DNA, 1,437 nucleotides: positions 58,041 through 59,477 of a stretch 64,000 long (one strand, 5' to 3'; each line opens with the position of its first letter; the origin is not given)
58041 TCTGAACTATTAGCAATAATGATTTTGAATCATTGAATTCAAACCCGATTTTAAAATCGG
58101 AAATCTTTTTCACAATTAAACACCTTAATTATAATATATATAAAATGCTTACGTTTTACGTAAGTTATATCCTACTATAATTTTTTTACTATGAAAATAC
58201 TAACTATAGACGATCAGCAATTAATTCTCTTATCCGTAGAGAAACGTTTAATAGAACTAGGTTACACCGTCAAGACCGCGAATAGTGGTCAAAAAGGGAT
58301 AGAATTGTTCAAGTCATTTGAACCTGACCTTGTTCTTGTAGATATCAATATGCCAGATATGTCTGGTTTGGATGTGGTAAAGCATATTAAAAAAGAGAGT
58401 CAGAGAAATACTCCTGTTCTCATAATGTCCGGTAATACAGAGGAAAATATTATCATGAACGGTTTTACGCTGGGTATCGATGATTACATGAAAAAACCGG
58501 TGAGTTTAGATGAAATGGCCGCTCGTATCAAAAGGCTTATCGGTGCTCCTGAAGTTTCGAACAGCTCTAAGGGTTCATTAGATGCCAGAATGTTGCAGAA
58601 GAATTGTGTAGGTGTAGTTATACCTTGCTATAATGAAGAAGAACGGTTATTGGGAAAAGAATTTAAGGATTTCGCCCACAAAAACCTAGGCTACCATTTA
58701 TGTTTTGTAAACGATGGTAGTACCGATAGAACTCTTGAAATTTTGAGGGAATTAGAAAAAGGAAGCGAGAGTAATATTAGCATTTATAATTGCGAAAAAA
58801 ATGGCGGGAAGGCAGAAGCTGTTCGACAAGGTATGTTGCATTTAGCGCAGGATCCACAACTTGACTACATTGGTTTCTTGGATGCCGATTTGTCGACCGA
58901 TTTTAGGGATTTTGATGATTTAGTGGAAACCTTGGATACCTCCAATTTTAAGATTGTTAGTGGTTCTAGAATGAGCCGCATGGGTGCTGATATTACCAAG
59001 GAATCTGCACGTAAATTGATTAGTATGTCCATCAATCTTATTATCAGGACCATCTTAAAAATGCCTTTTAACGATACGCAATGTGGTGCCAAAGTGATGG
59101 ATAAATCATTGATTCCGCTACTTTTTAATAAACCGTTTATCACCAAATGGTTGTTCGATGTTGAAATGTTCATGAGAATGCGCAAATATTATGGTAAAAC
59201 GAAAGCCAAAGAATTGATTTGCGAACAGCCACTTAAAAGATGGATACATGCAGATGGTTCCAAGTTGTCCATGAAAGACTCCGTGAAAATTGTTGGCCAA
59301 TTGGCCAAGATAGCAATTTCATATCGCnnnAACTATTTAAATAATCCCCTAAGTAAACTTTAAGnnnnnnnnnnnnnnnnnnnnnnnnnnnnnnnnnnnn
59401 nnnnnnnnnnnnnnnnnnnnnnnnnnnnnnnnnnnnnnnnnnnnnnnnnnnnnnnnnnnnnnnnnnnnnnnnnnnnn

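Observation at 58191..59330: Receiver domain fused directly to a GT2 glycosyltransferase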

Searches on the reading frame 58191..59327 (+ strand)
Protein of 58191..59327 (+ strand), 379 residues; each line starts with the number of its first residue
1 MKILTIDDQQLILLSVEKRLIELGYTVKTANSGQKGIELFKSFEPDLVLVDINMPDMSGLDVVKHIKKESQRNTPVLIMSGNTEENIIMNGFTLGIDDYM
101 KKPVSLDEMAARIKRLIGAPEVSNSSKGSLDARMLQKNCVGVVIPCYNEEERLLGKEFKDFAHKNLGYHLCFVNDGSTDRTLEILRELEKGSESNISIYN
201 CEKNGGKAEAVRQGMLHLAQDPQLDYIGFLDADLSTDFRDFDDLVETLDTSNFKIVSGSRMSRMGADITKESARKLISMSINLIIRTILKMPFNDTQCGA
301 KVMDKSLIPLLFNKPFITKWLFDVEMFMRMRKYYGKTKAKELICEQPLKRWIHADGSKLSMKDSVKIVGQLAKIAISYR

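Call 3: search_protein_families(library=pfam, proteins=[window:58191-59327:+], max_evalue=0.01)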
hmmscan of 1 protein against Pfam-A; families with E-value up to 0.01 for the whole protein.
window:58191-59327:+ (379 aa): 6 families
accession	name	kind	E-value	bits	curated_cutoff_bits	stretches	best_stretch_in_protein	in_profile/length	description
PF00072.30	Response_reg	-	1.8e-26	92.9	30.2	1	3-114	1-111/111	Response regulator receiver domain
PF00535.33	Glycos_transf_2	-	3.2e-23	82.9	23.3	1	142-283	2-139/168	Glycosyl transferase family 2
PF13704.12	Glyco_tranf_2_4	-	1.6e-05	25.8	27.5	1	163-233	14-81/98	Glycosyl transferase family 2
PF13641.12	Glyco_tranf_2_3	-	0.00054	20.5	27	1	140-262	3-125/230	Glycosyltransferase like family 2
PF20274.4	cREC_REC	-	0.0038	18.3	27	0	22-87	12-80/88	Cyclic-phosphate processing Receiver domain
PF10111.15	Glyco_tranf_2_2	-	0.0094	15.9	27.3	0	142-246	2-104/276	Glycosyltransferase like family 2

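Call 4: search_protein_families(library=ncbifam, proteins=[window:58191-59327:+], max_evalue=0.01)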
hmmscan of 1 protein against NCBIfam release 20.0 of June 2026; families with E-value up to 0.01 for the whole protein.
window:58191-59327:+ (379 aa): 117 families (the best 25 are shown)
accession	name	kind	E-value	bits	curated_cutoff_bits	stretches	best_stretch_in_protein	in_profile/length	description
NF007135.0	PRK09581.1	equivalog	1.9e-25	89.6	474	2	2-117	4-120/457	PleD family two-component system response regulator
NF045991.1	RespRegCtrARhodob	equivalog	7.2e-24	84.8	350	1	1-119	1-118/224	response regulator transcription factor CtrA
NF045944.1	ResRegRpaBCyano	equivalog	1.1e-22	80.6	330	1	4-122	1-117/229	response regulator transcription factor RpaB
NF053854.1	RespRegPhoBBctds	equivalog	2.3e-22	79.4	270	1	3-124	1-122/225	two-component system response regulator PhoB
NF041733.1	resp_reg_CseB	equivalog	4.8e-22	78.5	350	1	2-121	2-119/228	two-component system response regulator CseB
NF040689.1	MtrAB_MtrA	equivalog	3.8e-20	72.2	300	1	3-117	1-113/219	MtrAB system response regulator MtrA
NF040534.1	resp_reg_YycF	equivalog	1.1e-19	70.6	340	1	2-119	2-117/231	response regulator YycF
TIGR02154.1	PhoB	equivalog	1.2e-19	70.5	296.2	1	2-117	4-120/226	phosphate regulon transcriptional regulator PhoB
NF007928.2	PRK10643.1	equivalog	1.4e-19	70.6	330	1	1-140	1-137/216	two-component system response regulator PmrA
TIGR01387.1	cztR_silR_copR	subfamily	5e-19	68.8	279.2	1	3-127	1-124/218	heavy metal response regulator transcription factor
NF012023.0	PRK15479.1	equivalog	1.1e-18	67.6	337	1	1-117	1-116/224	transcriptional regulator TctD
NF045505.1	RR_RssB_Pseudo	equivalog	1.1e-18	67.5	700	1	2-105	7-109/394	two-component system response regulator RssB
NF051850.1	RespRegRprY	equivalog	1.5e-18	67.1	370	1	2-116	6-119/234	response regulator transcription factor RprY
NF008469.0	PRK11361.1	equivalog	2.6e-18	66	714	1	2-116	6-119/461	acetoacetate metabolism transcriptional regulator AtoC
NF033117.2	vanR_ACDEGLN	exception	4.2e-18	65.8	350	1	3-153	1-147/226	VanR-ABDEGLN family response regulator transcription factor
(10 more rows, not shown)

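Call 9: find_homologous_proteins(query=window:58191-59327:+, max_evalue=1e-10)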
Query window:58191-59327:+ (379 aa): 7290 proteins with E <= 1e-10 among 8000 candidates; the best 120 are listed.
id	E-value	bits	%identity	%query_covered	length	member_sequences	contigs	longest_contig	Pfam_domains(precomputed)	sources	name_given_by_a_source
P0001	3.7e-248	841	100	100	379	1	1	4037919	PF00072.31,PF00535.33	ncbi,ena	-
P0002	9.7e-245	829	98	100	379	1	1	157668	PF00072.31,PF00535.33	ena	-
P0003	1.3e-244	829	98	100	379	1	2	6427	PF00072.31,PF00535.33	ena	-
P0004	2.4e-244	828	98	100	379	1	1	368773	PF00072.31,PF00535.33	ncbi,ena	-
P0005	7.7e-243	823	97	100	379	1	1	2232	PF00072.31,PF00535.33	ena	-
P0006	3.6e-242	821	97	100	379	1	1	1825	PF00072.31,PF00535.33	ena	-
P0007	9.6e-241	816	96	100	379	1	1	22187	PF00072.31,PF00535.33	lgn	-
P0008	3.5e-240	814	97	100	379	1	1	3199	PF00072.31,PF00535.33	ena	-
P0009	1.8e-237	805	96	100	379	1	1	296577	PF00072.31,PF00535.33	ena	-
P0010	1.4e-236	802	94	100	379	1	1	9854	PF00072.31,PF00535.33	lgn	-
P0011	2.1e-233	792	94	100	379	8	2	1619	PF00072.31,PF00535.33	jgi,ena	-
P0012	1.5e-229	779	91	100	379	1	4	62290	PF00072.31,PF00535.33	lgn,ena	-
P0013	9.6e-221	750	89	100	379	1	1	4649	PF00072.31,PF00535.33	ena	-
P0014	1.3e-220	750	88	100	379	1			PF00072.31,PF00535.33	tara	tara:strand:- start:250 stop:1389 length:1140 start_codon:yes stop_codon:yes gene_type:complete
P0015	2.6e-220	749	88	100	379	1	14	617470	PF00072.31,PF00535.33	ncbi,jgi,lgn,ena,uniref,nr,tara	ncbi:response regulator [Maribacter arcticus]|uniref:dolichyl-phosphate beta-glucosyltransferase n=1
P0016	6.0e-220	748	88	100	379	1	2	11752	PF00072.31,PF00535.33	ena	-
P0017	6.3e-220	748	88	100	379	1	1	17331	PF00072.31,PF00535.33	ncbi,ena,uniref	ncbi:response regulator [Maribacter arcticus]|uniref:response regulator n=1 Tax=Maribacter arcticus 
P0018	4.5e-219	745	88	100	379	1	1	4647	PF00072.31,PF00535.33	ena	-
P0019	6.5e-219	744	87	100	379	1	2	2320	PF00072.31,PF00535.33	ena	-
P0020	1.2e-218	743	88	100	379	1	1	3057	PF00072.31,PF00535.33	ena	-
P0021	2.8e-218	742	87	100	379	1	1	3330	PF00072.31,PF00535.33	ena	-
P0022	3.0e-218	742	87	100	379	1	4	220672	PF00072.31,PF00535.33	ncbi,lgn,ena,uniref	ncbi:response regulator [uncultured Maribacter sp.]|uniref:response regulator n=1 Tax=uncultured Mar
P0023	3.9e-218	742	87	100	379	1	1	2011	PF00072.31,PF00535.33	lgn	-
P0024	6.7e-218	741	87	100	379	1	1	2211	PF00072.31,PF00535.33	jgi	jgi:CheY-like chemotaxis protein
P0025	1.8e-217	740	86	100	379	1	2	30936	PF00072.31,PF00535.33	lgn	-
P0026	2.4e-217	739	86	100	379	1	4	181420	PF13641.13,PF00072.31,PF00535.33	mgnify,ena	mgnify:FL=1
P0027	2.4e-217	739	86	100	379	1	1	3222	PF00072.31,PF00535.33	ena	-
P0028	2.5e-217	739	86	100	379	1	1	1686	PF00072.31,PF00535.33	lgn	-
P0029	2.7e-217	739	86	100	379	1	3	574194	PF00072.31,PF00535.33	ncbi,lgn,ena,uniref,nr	ncbi:DNA-binding response regulator, OmpR family, contains REC and winged-helix (wHTH) domain [Marib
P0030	3.5e-217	739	86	100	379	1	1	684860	PF00072.31,PF00535.33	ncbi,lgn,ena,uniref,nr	ncbi:glycosyl transferase family 2 [Maribacter caenipelagi]|uniref:dolichyl-phosphate beta-glucosylt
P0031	3.6e-217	739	86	100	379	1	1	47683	PF00072.31,PF00535.33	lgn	-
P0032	3.9e-217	738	87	100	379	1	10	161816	PF00072.31,PF00535.33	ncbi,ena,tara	tara:strand:+ start:8591 stop:9730 length:1140 start_codon:yes stop_codon:yes gene_type:complete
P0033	5.2e-217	738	87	100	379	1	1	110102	PF00072.31,PF00535.33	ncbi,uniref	ncbi:response regulator [Maribacter spongiicola]|uniref:response regulator n=1 Tax=Maribacter spongi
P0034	1.8e-216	736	86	100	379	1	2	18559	PF00072.31,PF00535.33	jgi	jgi:CheY-like chemotaxis protein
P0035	4.8e-216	735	86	100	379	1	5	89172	PF00072.31,PF00535.33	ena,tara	tara:strand:+ start:9671 stop:10810 length:1140 start_codon:yes stop_codon:yes gene_type:complete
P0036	5.5e-216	735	86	100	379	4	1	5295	PF00072.31,PF00535.33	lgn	-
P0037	5.7e-216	735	87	100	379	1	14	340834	PF00072.31,PF00535.33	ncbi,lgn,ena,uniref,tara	ncbi:response regulator [Maribacter stanieri]|uniref:response regulator n=1 Tax=Maribacter stanieri 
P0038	1.1e-215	734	86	100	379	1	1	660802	PF00072.31,PF00535.33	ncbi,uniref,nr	ncbi:response regulator [uncultured Maribacter sp.]|uniref:response regulator n=1 Tax=uncultured Mar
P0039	1.9e-215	733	86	100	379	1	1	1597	PF00072.31,PF00535.33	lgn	-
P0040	1.9e-215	733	86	100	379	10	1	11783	PF00072.31,PF00535.33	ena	-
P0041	2.4e-215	733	86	100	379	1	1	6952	PF00072.31,PF00535.33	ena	-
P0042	3.0e-215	732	86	100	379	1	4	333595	PF00072.31,PF00535.33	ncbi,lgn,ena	ncbi:MAG: response regulator [Maribacter stanieri]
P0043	3.2e-215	732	86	100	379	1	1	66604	PF00072.31,PF00535.33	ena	-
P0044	4.3e-215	732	86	100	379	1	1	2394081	PF00072.31,PF00535.33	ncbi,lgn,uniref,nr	ncbi:response regulator [Maribacter stanieri]|uniref:dolichyl-phosphate beta-glucosyltransferase n=1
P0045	1.1e-214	730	86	100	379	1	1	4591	PF00072.31,PF00535.33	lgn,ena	-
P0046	1.5e-214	730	86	100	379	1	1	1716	PF00072.31,PF00535.33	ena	-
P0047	1.4e-213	727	86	100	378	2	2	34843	PF13641.13,PF00072.31,PF00535.33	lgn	-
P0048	8.6e-213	724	85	100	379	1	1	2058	PF00072.31,PF00535.33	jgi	-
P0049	1.3e-212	724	85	100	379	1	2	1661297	PF00072.31,PF00535.33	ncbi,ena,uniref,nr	ncbi:response regulator [uncultured Maribacter sp.]|uniref:response regulator n=1 Tax=uncultured Mar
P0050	2.0e-212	723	85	100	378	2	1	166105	PF13641.13,PF00072.31,PF00535.33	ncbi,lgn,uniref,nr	ncbi:DNA-binding response regulator, OmpR family, contains REC and winged-helix (wHTH) domain [Marib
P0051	7.9e-212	721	84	100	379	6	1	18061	PF00072.31,PF00535.33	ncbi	ncbi:MAG: response regulator [Maribacter sp.]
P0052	9.1e-212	721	85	100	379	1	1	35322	PF00072.31,PF00535.33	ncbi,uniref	ncbi:MAG: response regulator [Maribacter litoralis]|uniref:response regulator n=1 Tax=Maribacter lit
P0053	2.1e-211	720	85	100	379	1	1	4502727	PF00072.31,PF00535.33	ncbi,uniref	ncbi:response regulator [Maribacter litoralis]|uniref:response regulator n=1 Tax=Maribacter litorali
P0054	2.9e-211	719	85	100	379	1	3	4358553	PF00072.31,PF00535.33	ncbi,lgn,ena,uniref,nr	ncbi:response regulator [Maribacter litoralis]|uniref:dolichyl-phosphate beta-glucosyltransferase n=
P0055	3.2e-211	719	85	100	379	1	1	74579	PF00072.31,PF00535.33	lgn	-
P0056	4.0e-211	719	85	100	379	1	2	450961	PF00072.31,PF00535.33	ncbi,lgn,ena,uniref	ncbi:response regulator [Maribacter litoralis]|uniref:response regulator n=1 Tax=Maribacter litorali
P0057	7.8e-211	718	84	100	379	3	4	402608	PF00072.31,PF00535.33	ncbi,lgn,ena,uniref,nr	ncbi:response regulator [uncultured Maribacter sp.]|uniref:response regulator n=1 Tax=uncultured Mar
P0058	1.2e-210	717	85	100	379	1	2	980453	PF00072.31,PF00535.33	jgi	-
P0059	1.4e-210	717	84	100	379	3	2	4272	PF00072.31,PF00535.33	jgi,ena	-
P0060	2.1e-210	716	85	100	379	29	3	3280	PF00072.31,PF00535.33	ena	-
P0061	6.3e-210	715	85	100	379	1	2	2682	PF00072.31,PF00535.33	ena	-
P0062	2.5e-209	713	83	100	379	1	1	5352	PF13641.13,PF00072.31,PF00535.33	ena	-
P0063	4.4e-209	712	83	100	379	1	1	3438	PF13641.13,PF00072.31,PF00535.33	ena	-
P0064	1.5e-208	710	82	100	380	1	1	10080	PF13641.13,PF00072.31,PF00535.33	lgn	-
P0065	1.6e-208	710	82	100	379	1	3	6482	PF13641.13,PF00072.31,PF00535.33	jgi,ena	jgi:CheY-like chemotaxis protein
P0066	3.4e-208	709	82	100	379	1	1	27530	PF13641.13,PF00072.31,PF00535.33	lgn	-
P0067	7.6e-208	708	82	100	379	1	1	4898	PF13641.13,PF00072.31,PF00535.33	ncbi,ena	-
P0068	8.9e-208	708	82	100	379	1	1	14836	PF13641.13,PF00072.31,PF00535.33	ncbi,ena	-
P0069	1.4e-207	707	81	100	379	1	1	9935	PF00072.31,PF00535.33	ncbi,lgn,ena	-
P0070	1.8e-207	707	83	100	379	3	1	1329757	PF00072.31,PF00535.33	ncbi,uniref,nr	ncbi:response regulator [Maribacter sp. MMG018]|uniref:response regulator n=1 Tax=Maribacter sp. MMG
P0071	2.1e-207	706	82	100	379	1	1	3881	PF13641.13,PF00072.31,PF00535.33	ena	-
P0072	8.0e-207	705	82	100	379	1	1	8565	PF13641.13,PF00072.31,PF00535.33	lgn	-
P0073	1.7e-206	703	82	100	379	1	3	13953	PF13641.13,PF00072.31,PF00535.33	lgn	-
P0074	2.8e-206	703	82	100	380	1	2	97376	PF13641.13,PF00072.31,PF00535.33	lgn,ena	-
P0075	7.9e-205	698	82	100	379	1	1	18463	PF00072.31,PF00535.33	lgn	-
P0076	2.1e-204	697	81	100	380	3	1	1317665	PF13641.13,PF00072.31,PF00535.33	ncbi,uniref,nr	ncbi:response regulator [Maribacter flavus]|uniref:dolichyl-phosphate beta-glucosyltransferase n=1 T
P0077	2.2e-204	697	80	100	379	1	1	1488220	PF00072.31,PF00535.33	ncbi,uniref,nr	ncbi:response regulator [Aurantibacter crassamenti]|uniref:response regulator n=1 Tax=Aurantibacter 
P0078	3.1e-204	696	80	100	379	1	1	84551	PF00072.31,PF00535.33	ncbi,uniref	ncbi:response regulator [Aurantibacter sp.]|uniref:response regulator n=1 Tax=Aurantibacter sp. TaxI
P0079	4.0e-204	696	80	100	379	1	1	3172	PF00072.31,PF00535.33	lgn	-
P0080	9.8e-204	694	80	100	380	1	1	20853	PF13641.13,PF00072.31,PF00535.33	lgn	-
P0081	1.8e-201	687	80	100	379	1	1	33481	PF00072.31,PF00535.33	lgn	-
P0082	7.4e-201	685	80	100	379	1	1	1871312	PF00072.31,PF00535.33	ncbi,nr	ncbi:response regulator [Kriegella sp. EG-1]|nr:response regulator [Flavobacteriaceae bacterium EG-1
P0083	1.0e-200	684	79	100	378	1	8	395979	PF13641.13,PF00072.31,PF00535.33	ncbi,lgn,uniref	ncbi:response regulator [Maribacter sp. 2307UL18-2]|uniref:response regulator n=1 Tax=Maribacter sp.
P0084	1.1e-200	684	79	100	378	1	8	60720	PF13641.13,PF00072.31,PF00535.33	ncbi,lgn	ncbi:MAG: glycosyltransferase [Maribacter sp.]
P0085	1.2e-200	684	79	100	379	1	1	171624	PF13641.13,PF00072.31,PF00535.33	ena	-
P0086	5.9e-200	682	79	100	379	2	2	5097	PF13641.13,PF00072.31,PF00535.33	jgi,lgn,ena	-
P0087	8.0e-200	682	78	100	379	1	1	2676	PF13641.13,PF00072.31,PF00535.33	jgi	-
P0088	8.5e-200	681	78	100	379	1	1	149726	PF00072.31,PF00535.33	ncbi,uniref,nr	ncbi:response regulator [Zobellia russellii]|uniref:response regulator n=1 Tax=Zobellia russellii Ta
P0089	1.2e-199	681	79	100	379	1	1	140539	PF00072.31,PF00535.33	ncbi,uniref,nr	ncbi:response regulator [Zobellia sp. 1_MG-2023]|uniref:response regulator n=1 Tax=Zobellia sp. 1_MG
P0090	1.6e-199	681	78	100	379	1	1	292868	PF00072.31,PF00535.33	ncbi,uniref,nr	ncbi:response regulator [Zobellia sp. B3R18]|uniref:response regulator n=1 Tax=Zobellia sp. B3R18 Ta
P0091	1.9e-199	680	78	100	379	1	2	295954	PF00072.31,PF00535.33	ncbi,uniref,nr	ncbi:response regulator [uncultured Zobellia sp.]|uniref:response regulator n=1 Tax=uncultured Zobel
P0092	2.1e-199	680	78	100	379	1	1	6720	PF00072.31,PF00535.33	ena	-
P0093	3.0e-199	680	78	100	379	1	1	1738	PF00072.31,PF00535.33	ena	-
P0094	3.4e-199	679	78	100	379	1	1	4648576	PF00072.31,PF00535.33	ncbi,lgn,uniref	ncbi:response regulator [Zobellia russellii]|uniref:response regulator n=1 Tax=Zobellia russellii Ta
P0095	3.4e-199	679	78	100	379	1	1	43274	PF00072.31,PF00535.33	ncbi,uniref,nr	ncbi:response regulator [Zobellia amurskyensis]|uniref:dolichyl-phosphate beta-glucosyltransferase n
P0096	9.0e-199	678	79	100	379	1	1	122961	PF00072.31,PF00535.33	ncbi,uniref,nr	ncbi:response regulator [Zobellia uliginosa]|uniref:response regulator n=1 Tax=Zobellia uliginosa Ta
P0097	9.2e-199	678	78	100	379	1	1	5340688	PF00072.31,PF00535.33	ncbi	-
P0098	1.6e-198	677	78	100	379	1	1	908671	PF00072.31,PF00535.33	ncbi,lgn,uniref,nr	ncbi:Glycosyl transferase family 2 [Zobellia uliginosa]|uniref:dolichyl-phosphate beta-glucosyltrans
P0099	3.7e-198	676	79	100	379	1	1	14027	PF00072.31,PF00535.33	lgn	-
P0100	4.0e-198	676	78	100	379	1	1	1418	PF00072.31,PF00535.33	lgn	-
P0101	5.0e-198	676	79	100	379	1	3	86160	PF00072.31,PF00535.33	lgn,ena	-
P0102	6.0e-198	675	78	100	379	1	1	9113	PF00072.31,PF00535.33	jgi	-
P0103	6.1e-198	675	77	100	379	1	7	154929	PF00072.31,PF00535.33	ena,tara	tara:strand:+ start:12476 stop:13615 length:1140 start_codon:yes stop_codon:yes gene_type:complete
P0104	6.3e-198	675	78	100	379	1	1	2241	PF00072.31,PF00535.33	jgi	-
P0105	9.0e-198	675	78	100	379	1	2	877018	PF13641.13,PF00072.31,PF00535.33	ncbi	-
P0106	9.4e-198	675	78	100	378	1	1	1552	PF00072.31,PF00535.33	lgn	-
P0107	1.2e-197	674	79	100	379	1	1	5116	PF00072.31,PF00535.33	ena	-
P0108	1.9e-197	674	78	100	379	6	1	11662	PF00072.31,PF00535.33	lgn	-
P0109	1.9e-197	674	77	100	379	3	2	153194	PF00072.31,PF00535.33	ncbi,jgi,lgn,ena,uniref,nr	ncbi:response regulator [Zobellia uliginosa]|uniref:response regulator n=1 Tax=Zobellia uliginosa Ta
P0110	2.0e-197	674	78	100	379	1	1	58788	PF00072.31,PF00535.33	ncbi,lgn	ncbi:MAG: response regulator [Maribacter sp.]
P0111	2.5e-197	673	77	100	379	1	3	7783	PF00072.31,PF00535.33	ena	-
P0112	3.0e-197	673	77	100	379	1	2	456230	PF00072.31,PF00535.33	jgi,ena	-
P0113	3.6e-197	673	77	100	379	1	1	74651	PF00072.31,PF00535.33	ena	-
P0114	4.1e-197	673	77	100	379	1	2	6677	PF00072.31,PF00535.33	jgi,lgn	jgi:CheY-like chemotaxis protein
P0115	5.6e-197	672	78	100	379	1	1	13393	PF00072.31,PF00535.33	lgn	-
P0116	6.0e-197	672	77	100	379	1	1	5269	PF00072.31,PF00535.33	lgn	-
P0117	6.7e-197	672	78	100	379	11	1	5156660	PF00072.31,PF00535.33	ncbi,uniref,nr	ncbi:response regulator [Zobellia laminariae]|uniref:response regulator n=1 Tax=Zobellia laminariae 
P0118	7.8e-197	672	76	100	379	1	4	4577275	PF00072.31,PF00535.33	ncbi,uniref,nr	ncbi:response regulator [Cellulophaga sp. HaHa_2_95]|uniref:response regulator n=1 Tax=unclassified 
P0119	8.2e-197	672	77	100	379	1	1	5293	PF00072.31,PF00535.33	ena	-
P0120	1.4e-196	671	77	100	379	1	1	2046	PF00072.31,PF00535.33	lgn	-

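Call 10: search_solved_structures(query=window:58191-59327:+, max_evalue=0.001, show_alignments=0)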
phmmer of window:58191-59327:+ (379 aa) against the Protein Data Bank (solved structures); distinct sequences matched with E-value up to 0.001: 293 (the best 60 are shown).
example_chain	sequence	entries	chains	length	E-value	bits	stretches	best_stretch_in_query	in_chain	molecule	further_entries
4qpj_C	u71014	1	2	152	5.5e-20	75.1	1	1-117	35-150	Cell cycle response regulator CtrA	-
9xzo_A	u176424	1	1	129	9.5e-20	74.3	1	2-119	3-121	De novo protein M1X0B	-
1nxo_A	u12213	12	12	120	7.5e-19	71.4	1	2-117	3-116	DNA-binding response regulator | Response regulator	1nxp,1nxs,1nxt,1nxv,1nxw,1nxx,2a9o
6eb7_A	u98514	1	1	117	9.6e-19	71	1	2-117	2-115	DNA-binding response regulator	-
1mvo_A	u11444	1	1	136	1.6e-18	70.3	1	2-124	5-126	PhoP response regulator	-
3f6p_A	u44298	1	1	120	7.4e-17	64.8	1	2-115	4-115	Transcriptional regulatory protein yycF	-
2zwm_A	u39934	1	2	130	8.9e-17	64.6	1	2-115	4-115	Transcriptional regulatory protein yycF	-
8fk2_A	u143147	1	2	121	2.6e-16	63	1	2-115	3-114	Putative response regulator CovR VicR-like protein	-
9dvt_R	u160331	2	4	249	1.1e-15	60.9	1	2-118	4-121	DNA-binding dual master transcriptional regulator RpaA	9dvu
8svz_A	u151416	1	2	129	1.6e-15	60.4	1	2-117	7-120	Two-component response regulator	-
6is1_A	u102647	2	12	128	4.5e-15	59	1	2-117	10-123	Response regulator ArlR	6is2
6is3_C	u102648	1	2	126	5.2e-15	58.7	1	2-117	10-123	Response regulator ArlR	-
3q9s_A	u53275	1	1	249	5.8e-15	58.6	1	2-158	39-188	DNA-binding response regulator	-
1ys6_A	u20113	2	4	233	9.1e-15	57.9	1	2-120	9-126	Transcriptional regulatory protein prrA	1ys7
9g85_A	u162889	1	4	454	1.3e-14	57.4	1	2-116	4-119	Response regulator PleD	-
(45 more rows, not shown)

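Call 21: find_encoding_contigs(protein=P0001, flank=10000, max_places=2)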
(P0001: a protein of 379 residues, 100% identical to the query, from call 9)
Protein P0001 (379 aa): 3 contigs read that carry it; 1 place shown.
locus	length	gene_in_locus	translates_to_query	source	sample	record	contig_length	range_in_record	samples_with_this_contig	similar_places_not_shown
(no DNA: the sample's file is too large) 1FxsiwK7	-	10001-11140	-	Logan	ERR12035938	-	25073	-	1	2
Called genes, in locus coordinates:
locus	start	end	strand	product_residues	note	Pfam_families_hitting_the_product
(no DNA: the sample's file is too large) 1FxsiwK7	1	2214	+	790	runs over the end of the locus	PF00989:PAS (weak), PF13426:PAS_9, PF13426:PAS_9, PF00989:PAS, PF08448:PAS_4, PF13426:PAS_9, PF00512:HisKA, PF02518:HATPase_c, +5 more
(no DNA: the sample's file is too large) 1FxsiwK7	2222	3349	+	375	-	PF08495:FIST, PF10442:FIST_C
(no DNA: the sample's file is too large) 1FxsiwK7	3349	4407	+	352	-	PF02518:HATPase_c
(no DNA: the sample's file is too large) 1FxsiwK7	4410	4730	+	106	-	-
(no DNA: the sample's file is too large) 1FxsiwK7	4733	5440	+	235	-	PF00072:Response_reg, PF04397:LytTR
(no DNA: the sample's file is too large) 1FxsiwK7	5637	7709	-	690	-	PF07719:TPR_2 (faint), PF13428:TPR_14 (faint), PF24575:TPR_Slam (faint), PF00515:TPR_1 (faint), PF12895:ANAPC3 (faint), PF14559:TPR_19 (weak), PF25062:ARM_TT21_N (weak), PF14559:TPR_19 (weak), +4 more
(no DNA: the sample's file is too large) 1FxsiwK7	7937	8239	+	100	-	PF01740:STAS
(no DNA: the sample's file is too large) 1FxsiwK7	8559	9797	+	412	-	PF00534:Glycos_transf_1, PF13692:Glyco_trans_1_4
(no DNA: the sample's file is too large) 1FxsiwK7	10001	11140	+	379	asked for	PF00072:Response_reg, PF00535:Glycos_transf_2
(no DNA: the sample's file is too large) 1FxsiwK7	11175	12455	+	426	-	PF13440:Polysacc_synt_3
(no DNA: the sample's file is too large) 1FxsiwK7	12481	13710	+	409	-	PF00534:Glycos_transf_1, PF13692:Glyco_trans_1_4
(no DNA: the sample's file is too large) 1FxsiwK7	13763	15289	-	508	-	PF02836:Glyco_hydro_2_C (weak)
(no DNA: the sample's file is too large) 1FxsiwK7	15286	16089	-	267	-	-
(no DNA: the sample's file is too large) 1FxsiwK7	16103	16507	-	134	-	-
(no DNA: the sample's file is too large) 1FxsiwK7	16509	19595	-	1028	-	-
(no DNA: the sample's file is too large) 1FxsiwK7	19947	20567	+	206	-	PF00072:Response_reg (weak)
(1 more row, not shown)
